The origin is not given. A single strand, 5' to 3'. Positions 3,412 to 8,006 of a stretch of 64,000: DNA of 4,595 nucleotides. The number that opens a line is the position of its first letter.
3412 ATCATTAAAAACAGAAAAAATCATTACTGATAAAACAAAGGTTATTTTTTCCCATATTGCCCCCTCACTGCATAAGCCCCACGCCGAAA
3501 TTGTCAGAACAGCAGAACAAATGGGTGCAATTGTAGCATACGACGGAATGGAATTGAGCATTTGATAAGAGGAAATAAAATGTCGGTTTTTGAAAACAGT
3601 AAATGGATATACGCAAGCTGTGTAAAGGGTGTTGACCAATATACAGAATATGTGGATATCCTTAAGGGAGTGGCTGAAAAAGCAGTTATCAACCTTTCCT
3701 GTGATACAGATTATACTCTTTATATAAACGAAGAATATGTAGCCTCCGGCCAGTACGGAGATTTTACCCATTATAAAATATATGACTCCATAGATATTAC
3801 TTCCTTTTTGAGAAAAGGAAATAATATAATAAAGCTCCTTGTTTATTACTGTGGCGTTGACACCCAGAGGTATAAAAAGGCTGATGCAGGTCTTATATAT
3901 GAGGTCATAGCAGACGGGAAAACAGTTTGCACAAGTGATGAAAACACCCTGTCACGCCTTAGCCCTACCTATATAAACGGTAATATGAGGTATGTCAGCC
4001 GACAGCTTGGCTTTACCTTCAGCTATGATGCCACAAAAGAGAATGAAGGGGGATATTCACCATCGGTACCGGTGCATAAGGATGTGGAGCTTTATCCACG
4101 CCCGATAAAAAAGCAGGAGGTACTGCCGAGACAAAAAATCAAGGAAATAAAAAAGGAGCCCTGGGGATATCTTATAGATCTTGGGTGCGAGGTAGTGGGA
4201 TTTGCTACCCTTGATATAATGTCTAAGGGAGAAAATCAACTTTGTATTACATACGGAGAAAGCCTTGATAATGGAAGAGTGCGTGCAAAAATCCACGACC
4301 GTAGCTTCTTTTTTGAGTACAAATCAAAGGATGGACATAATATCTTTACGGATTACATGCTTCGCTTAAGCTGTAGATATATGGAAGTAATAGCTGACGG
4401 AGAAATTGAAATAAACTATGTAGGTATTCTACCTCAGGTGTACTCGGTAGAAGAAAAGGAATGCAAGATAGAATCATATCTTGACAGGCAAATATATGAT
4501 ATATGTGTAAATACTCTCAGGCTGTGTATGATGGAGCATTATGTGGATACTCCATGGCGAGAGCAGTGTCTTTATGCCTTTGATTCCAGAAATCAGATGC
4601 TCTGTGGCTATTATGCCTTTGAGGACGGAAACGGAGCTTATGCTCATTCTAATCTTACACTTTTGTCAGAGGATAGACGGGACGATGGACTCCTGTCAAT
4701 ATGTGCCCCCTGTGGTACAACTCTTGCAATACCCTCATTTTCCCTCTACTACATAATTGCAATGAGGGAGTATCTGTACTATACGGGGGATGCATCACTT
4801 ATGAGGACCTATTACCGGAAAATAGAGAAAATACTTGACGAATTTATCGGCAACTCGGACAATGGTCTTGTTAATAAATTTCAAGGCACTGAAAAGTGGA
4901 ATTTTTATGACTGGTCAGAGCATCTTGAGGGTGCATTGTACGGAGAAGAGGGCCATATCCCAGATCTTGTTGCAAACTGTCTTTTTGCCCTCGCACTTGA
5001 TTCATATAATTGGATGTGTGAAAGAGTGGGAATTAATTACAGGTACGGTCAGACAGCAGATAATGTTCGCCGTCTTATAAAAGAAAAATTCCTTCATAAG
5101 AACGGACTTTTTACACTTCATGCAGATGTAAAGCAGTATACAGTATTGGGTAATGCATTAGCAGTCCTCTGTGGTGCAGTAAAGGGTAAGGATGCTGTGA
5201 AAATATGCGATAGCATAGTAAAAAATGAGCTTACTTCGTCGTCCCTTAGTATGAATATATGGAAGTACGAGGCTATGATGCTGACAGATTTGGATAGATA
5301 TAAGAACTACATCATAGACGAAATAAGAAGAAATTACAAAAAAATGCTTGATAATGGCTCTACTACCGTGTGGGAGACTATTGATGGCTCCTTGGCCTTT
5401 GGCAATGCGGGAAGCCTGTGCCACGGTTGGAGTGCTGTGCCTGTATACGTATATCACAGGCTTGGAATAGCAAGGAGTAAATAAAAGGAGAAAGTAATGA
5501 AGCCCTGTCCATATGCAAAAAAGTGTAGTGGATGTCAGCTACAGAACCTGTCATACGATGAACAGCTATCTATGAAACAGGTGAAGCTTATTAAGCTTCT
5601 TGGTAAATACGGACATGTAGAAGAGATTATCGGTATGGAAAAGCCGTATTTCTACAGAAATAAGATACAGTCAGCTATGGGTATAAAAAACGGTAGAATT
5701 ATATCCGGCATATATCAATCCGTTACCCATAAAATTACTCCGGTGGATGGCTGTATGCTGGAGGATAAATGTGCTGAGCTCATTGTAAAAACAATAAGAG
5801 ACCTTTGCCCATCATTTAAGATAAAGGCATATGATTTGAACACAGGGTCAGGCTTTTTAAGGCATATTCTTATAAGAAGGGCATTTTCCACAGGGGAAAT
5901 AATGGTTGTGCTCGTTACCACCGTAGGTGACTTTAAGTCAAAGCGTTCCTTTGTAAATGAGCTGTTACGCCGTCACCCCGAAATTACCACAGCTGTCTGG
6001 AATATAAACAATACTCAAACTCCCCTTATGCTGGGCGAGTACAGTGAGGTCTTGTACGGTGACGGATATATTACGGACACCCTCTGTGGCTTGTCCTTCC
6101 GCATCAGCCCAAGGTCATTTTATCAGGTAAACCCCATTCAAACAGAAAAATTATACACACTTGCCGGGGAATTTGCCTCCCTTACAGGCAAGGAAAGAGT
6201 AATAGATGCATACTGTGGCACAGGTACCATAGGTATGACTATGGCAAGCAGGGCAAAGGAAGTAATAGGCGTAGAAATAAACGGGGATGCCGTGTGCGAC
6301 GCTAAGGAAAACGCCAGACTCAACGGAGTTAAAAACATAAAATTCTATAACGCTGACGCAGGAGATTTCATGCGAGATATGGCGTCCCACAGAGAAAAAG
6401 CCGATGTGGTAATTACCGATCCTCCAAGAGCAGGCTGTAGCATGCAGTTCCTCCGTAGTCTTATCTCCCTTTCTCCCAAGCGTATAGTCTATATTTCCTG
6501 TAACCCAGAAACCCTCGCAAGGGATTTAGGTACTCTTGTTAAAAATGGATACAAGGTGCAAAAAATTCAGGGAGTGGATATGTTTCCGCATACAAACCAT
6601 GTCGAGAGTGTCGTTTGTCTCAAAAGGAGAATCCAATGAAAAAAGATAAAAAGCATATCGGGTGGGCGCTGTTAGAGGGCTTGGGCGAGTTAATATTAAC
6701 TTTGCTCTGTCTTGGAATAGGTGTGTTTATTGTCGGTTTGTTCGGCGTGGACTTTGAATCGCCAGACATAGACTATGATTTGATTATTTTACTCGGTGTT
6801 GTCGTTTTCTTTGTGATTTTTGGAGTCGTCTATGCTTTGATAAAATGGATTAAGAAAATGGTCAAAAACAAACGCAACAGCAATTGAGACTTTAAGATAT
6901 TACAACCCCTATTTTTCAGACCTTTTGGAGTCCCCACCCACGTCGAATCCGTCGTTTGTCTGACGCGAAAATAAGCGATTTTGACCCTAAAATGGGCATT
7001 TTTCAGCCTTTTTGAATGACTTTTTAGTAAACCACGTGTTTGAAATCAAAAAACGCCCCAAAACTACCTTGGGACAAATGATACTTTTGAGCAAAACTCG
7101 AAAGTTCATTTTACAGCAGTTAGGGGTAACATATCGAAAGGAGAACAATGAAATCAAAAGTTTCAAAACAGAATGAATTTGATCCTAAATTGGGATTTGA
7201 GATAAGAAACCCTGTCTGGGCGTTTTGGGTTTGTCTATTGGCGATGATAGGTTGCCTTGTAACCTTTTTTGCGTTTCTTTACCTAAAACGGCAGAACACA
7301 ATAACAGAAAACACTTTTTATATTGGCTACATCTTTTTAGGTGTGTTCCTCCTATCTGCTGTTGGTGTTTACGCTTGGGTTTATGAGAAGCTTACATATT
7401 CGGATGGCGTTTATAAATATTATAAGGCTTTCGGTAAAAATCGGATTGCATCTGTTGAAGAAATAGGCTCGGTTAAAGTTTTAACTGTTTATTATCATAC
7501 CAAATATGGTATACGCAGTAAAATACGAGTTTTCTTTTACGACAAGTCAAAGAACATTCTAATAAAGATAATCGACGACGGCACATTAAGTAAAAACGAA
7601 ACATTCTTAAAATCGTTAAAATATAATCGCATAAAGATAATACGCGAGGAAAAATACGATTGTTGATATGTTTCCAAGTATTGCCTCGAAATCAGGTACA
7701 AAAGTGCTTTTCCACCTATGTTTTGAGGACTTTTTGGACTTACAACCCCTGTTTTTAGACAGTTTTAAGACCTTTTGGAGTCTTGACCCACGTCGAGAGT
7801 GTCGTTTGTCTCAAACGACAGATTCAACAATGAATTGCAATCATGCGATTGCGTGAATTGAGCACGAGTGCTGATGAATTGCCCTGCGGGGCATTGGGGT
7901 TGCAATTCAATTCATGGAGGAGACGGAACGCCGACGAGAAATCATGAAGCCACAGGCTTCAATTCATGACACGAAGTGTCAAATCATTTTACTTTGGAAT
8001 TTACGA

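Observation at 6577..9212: Recombinase-less array of three tiny cassettes, each closed by a fresh copy of the rlmD 3' end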

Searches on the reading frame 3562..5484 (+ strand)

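Call 6: search_protein_families(library=pfam, proteins=[window:3562-5484:+], max_evalue=0.01)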
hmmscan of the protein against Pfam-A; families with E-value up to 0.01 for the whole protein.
window:3562-5484:+ (640 aa): 1 family
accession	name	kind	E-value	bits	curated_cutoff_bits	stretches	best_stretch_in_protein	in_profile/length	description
PF17389.8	Bac_rhamnosid6H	-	2.2e-26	93.4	24.5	1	310-629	15-333/339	Bacterial alpha-L-rhamnosidase 6 hairpin glycosidase domain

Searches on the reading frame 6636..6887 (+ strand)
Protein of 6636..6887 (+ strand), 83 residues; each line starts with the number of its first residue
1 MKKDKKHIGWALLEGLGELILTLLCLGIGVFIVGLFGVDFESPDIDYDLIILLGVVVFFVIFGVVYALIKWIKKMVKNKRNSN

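Call 6: search_protein_families(library=pfam, proteins=[window:6636-6887:+], max_evalue=0.01)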
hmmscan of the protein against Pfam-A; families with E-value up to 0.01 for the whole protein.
window:6636-6887:+ (83 aa): 0 families

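Call 63: find_encoding_contigs(protein=window:6636-6887:+, flank=4000, max_places=6)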
Protein window:6636-6887:+ (83 aa): 4 contigs read that carry it; 3 places shown.
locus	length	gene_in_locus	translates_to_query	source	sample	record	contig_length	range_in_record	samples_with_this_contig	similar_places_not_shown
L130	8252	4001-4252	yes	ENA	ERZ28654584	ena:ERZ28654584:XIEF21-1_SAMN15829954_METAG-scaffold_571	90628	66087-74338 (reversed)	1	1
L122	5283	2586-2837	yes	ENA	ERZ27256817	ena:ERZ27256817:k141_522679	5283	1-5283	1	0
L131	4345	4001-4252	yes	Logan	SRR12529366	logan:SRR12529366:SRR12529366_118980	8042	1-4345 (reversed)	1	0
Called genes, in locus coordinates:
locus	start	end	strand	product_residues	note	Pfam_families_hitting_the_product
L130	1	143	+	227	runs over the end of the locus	PF01522:Polysacc_deac_1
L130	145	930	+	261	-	PF23023:Anti-Pycsar_Apyc1 (weak)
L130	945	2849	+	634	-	PF17389:Bac_rhamnosid6H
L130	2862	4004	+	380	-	PF05958:tRNA_U5-meth_tr, PF02475:TRM5-TYW2_MTfase, PF03602:Cons_hypoth95, PF05175:MTS, PF06325:PrmA (weak), PF09445:Methyltransf_15, PF13649:Methyltransf_25, PF13847:Methyltransf_31, +1 more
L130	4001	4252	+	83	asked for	-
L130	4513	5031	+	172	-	-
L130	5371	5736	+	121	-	PF05635:23S_rRNA_IVP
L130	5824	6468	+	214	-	-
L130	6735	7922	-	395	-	PF00155:Aminotran_1_2, PF01053:Cys_Met_Meta_PP (weak)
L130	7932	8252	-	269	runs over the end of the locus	PF04909:Amidohydro_2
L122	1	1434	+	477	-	?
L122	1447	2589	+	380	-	PF05958:tRNA_U5-meth_tr, PF02475:TRM5-TYW2_MTfase, PF03602:Cons_hypoth95, PF05175:MTS, PF06325:PrmA (weak), PF09445:Methyltransf_15, PF13649:Methyltransf_25, PF13847:Methyltransf_31, +1 more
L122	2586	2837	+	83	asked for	-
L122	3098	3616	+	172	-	-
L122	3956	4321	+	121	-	PF05635:23S_rRNA_IVP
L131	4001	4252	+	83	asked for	-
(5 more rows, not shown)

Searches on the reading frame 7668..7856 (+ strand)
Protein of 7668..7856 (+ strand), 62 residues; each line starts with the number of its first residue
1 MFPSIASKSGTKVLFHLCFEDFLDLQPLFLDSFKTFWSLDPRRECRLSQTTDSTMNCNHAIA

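Call 6: search_protein_families(library=pfam, proteins=[window:7668-7856:+], max_evalue=0.01)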
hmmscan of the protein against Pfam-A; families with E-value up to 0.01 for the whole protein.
window:7668-7856:+ (62 aa): 0 families

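Call 53: search_protein_representatives(protein=window:7668-7820:+)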
Query: 51 residues. Proteins with E-value up to 0.001 (for the whole library): 14; up to 1e-10: 4; up to 1e-30: 0. The best 14 are listed.
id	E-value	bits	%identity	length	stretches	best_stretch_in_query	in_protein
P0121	1.8e-15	71.4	71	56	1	1-49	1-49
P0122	1.5e-12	62.3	69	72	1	1-49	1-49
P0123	1.9e-12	61.9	69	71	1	1-49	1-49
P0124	5.8e-12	60.4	67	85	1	1-51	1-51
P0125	2.5e-10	55.4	66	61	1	1-44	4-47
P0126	4.1e-09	51.6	64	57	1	1-45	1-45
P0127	4.7e-09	51.4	60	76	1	1-47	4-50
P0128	6.5e-09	51.0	40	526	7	10-31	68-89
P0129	2.0e-07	46.3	62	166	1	6-50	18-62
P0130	3.1e-05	39.5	53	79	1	1-45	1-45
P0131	5.9e-05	38.7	32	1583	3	7-37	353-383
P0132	6.1e-05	38.6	69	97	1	21-49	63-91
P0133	7.9e-04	35.1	61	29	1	23-50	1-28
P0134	9.1e-04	35.0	69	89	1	24-49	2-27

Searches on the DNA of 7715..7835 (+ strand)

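Call 32: search_dna_similar(query=window:7715-7835:+, collection=plasmids, mode=distant, max_evalue=0.001)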
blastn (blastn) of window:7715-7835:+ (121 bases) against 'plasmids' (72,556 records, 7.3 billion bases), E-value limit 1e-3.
No match.

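Call 33: search_dna_similar(query=window:7715-7835:+, collection=phages, mode=distant, max_evalue=0.001)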
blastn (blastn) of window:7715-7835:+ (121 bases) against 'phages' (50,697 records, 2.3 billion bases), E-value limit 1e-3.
No match.
